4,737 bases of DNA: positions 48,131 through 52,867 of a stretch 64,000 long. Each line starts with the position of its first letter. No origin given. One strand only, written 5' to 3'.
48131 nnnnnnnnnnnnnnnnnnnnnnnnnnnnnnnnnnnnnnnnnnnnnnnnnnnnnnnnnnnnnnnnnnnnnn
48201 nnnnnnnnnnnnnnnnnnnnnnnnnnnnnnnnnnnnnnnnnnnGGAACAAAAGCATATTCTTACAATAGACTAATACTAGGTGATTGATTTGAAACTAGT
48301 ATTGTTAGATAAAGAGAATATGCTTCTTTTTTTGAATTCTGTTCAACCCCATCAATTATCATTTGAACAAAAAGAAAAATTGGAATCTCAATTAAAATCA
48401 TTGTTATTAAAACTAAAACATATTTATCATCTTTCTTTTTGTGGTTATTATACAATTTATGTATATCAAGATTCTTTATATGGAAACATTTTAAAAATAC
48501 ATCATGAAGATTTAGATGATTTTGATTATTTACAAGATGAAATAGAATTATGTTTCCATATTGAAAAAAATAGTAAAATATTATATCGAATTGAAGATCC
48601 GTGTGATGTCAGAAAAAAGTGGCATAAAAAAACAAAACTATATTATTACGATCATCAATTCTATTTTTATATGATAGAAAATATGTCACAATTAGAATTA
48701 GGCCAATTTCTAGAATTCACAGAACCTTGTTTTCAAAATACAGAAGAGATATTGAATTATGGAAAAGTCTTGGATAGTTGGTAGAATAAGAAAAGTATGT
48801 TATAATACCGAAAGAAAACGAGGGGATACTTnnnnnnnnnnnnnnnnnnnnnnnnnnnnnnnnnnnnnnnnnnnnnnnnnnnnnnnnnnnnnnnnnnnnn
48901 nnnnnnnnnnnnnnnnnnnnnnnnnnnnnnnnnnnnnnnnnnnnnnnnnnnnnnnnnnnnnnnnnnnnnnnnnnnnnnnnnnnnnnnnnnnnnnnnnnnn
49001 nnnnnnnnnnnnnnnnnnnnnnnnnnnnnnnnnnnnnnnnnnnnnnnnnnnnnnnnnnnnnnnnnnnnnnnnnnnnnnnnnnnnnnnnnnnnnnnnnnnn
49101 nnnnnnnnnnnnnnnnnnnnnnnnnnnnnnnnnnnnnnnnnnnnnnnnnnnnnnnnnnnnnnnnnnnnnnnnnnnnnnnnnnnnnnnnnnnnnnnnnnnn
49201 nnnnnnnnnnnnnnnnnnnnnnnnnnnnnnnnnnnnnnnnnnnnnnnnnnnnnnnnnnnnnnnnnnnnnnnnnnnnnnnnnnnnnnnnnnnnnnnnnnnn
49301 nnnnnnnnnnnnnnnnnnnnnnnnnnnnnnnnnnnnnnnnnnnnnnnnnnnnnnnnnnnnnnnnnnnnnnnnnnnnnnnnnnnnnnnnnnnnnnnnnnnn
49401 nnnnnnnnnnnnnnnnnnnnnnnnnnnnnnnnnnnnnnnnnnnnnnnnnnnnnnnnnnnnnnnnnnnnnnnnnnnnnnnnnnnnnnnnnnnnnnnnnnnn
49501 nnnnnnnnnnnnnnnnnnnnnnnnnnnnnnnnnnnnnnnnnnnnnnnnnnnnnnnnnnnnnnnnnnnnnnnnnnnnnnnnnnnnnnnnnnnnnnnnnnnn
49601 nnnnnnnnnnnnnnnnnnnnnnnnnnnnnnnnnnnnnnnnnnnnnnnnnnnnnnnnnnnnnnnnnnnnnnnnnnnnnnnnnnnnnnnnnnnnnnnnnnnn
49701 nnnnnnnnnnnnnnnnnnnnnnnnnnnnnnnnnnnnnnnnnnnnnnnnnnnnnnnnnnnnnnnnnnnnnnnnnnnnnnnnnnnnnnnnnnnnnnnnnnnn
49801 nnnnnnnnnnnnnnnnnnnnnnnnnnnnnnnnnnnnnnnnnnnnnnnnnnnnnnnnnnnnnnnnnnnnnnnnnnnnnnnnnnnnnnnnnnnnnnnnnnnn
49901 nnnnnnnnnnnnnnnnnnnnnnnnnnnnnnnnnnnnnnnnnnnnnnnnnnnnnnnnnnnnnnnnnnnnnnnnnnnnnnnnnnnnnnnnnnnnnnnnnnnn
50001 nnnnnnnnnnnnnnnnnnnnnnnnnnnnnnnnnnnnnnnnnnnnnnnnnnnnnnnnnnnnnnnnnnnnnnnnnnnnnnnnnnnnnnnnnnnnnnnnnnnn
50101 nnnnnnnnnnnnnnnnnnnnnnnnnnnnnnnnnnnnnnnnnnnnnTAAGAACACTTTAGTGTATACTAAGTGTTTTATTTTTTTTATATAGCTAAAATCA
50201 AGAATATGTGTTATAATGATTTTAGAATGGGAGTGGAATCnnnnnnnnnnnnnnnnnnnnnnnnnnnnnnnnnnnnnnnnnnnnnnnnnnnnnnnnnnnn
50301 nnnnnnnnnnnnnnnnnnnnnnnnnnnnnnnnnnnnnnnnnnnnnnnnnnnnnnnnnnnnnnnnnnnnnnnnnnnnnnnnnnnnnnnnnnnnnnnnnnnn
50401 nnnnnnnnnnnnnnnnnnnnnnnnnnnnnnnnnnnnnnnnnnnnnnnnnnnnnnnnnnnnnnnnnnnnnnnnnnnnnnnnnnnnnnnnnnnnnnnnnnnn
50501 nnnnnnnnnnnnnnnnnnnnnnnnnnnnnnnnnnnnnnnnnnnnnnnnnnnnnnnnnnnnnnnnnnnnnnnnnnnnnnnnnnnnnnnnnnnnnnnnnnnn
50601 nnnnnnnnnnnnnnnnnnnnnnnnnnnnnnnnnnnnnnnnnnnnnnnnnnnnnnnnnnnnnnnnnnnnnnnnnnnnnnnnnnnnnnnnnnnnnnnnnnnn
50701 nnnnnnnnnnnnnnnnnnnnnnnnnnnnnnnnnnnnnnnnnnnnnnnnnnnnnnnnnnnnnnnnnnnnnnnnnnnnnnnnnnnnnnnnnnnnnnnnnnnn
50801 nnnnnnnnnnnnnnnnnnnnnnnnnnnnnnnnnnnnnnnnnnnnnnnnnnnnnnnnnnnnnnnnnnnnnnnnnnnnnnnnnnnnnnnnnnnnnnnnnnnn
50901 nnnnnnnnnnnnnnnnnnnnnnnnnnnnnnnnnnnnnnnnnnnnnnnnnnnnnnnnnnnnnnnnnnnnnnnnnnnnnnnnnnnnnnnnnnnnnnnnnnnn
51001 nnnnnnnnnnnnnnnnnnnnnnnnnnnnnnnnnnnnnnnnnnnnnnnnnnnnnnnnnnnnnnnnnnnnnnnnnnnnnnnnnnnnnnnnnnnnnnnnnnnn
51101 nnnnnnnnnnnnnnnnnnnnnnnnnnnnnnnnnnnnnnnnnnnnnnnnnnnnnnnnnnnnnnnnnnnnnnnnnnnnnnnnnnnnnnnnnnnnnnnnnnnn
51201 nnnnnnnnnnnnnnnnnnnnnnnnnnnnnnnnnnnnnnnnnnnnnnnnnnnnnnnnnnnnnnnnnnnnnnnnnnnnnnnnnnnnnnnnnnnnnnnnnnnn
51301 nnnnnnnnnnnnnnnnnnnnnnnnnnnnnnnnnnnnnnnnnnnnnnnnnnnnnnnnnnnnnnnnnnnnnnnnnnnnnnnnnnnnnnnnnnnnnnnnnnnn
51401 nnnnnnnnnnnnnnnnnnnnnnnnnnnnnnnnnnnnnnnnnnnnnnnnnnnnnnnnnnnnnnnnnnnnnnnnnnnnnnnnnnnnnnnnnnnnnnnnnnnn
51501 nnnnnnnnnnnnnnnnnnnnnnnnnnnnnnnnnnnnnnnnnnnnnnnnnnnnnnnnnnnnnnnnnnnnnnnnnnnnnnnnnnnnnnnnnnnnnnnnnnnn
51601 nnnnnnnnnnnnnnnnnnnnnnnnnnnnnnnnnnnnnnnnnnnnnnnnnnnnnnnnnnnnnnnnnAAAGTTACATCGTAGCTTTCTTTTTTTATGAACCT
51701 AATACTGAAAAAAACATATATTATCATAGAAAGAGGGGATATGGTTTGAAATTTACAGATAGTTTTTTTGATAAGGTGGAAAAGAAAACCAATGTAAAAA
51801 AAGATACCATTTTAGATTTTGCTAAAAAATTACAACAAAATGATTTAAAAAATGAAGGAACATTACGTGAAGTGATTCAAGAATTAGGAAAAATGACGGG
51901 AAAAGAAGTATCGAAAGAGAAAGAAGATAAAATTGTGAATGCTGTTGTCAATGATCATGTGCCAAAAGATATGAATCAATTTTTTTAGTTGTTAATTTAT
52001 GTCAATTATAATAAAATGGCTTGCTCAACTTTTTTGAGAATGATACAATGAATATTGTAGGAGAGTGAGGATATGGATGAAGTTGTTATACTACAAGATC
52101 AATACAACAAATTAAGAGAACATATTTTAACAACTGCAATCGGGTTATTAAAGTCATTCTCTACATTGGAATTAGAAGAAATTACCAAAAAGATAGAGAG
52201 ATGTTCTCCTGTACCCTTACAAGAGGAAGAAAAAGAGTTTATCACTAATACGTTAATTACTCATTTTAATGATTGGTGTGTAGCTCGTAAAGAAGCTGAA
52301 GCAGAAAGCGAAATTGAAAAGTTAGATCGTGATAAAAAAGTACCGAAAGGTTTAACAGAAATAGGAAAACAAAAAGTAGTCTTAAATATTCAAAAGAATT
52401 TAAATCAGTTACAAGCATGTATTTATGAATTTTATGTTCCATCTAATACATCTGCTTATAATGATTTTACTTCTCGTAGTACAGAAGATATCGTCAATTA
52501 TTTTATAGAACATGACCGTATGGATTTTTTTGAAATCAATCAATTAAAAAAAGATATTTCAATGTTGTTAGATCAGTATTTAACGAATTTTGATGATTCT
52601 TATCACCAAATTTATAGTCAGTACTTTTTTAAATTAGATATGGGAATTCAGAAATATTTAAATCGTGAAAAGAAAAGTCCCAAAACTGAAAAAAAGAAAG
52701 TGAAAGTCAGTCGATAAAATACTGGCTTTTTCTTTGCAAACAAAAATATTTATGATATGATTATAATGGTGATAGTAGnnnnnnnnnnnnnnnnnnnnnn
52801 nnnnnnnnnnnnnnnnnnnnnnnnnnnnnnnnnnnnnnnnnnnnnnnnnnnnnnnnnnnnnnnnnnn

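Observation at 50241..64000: Expanded SipW-TasA-type locus: one active SipW, one degenerate SipW paralogue and at least five TasA/camelysin-like proteins on both strands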

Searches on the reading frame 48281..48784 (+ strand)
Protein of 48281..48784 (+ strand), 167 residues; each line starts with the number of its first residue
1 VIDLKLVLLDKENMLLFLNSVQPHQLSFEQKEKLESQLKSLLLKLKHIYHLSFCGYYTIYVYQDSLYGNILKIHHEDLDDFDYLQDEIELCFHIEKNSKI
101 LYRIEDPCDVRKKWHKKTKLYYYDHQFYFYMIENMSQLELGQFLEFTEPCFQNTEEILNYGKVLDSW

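Call 9: search_protein_families(library=pfam, max_evalue=0.01, proteins=[window:48281-48784:+])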
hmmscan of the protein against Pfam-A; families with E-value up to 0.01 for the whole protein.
window:48281-48784:+ (167 aa): 1 family
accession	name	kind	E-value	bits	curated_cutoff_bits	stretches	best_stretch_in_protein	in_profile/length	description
PF15594.11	Imm50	-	0.0035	17.9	27.1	1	65-138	7-71/118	Immunity protein 50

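Call 10: search_protein_families(library=ncbifam, max_evalue=0.01, proteins=[window:48281-48784:+])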
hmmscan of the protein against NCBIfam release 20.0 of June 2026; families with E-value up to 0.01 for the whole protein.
window:48281-48784:+ (167 aa): 0 families

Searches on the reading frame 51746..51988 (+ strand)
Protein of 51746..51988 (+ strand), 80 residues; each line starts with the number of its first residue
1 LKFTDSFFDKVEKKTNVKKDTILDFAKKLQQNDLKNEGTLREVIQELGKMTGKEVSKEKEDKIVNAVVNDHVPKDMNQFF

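Call 9: search_protein_families(library=pfam, max_evalue=0.01, proteins=[window:51746-51988:+])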
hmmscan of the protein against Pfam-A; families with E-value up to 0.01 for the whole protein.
window:51746-51988:+ (80 aa): 1 family
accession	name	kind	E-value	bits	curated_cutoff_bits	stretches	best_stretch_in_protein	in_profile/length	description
PF14069.11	SpoVIF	-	1.6e-22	79.4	27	1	8-78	1-71/72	Stage VI sporulation protein F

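Call 10: search_protein_families(library=ncbifam, max_evalue=0.01, proteins=[window:51746-51988:+])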
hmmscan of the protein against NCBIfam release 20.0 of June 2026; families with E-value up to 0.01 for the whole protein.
window:51746-51988:+ (80 aa): 2 families
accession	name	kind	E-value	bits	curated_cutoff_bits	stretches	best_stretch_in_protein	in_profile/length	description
NF052662.1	SprTrRegSpoVIF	equivalog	3.7e-19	68.5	130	1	5-77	3-75/84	sporulation-specific transcription regulator SpoVIF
NF003052.1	PRK03971.1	equivalog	0.0043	16.4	380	1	22-73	153-206/334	deoxyhypusine synthase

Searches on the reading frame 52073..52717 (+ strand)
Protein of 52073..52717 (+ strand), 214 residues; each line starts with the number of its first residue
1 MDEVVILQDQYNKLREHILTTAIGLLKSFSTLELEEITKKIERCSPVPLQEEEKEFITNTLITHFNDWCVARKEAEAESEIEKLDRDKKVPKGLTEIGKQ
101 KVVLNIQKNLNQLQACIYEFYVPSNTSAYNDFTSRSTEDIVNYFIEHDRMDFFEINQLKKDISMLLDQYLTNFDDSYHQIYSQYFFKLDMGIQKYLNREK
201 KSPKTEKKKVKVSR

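Call 9: search_protein_families(library=pfam, max_evalue=0.01, proteins=[window:52073-52717:+])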
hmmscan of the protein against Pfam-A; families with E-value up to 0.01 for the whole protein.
window:52073-52717:+ (214 aa): 0 families

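Call 10: search_protein_families(library=ncbifam, max_evalue=0.01, proteins=[window:52073-52717:+])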
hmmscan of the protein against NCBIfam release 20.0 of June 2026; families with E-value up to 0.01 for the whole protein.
window:52073-52717:+ (214 aa): 0 families

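Call 77: search_protein_families(library=padloc, max_evalue=0.01, proteins=[window:52073-52717:+])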
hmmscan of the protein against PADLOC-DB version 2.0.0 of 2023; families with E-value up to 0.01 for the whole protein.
window:52073-52717:+ (214 aa): 0 families
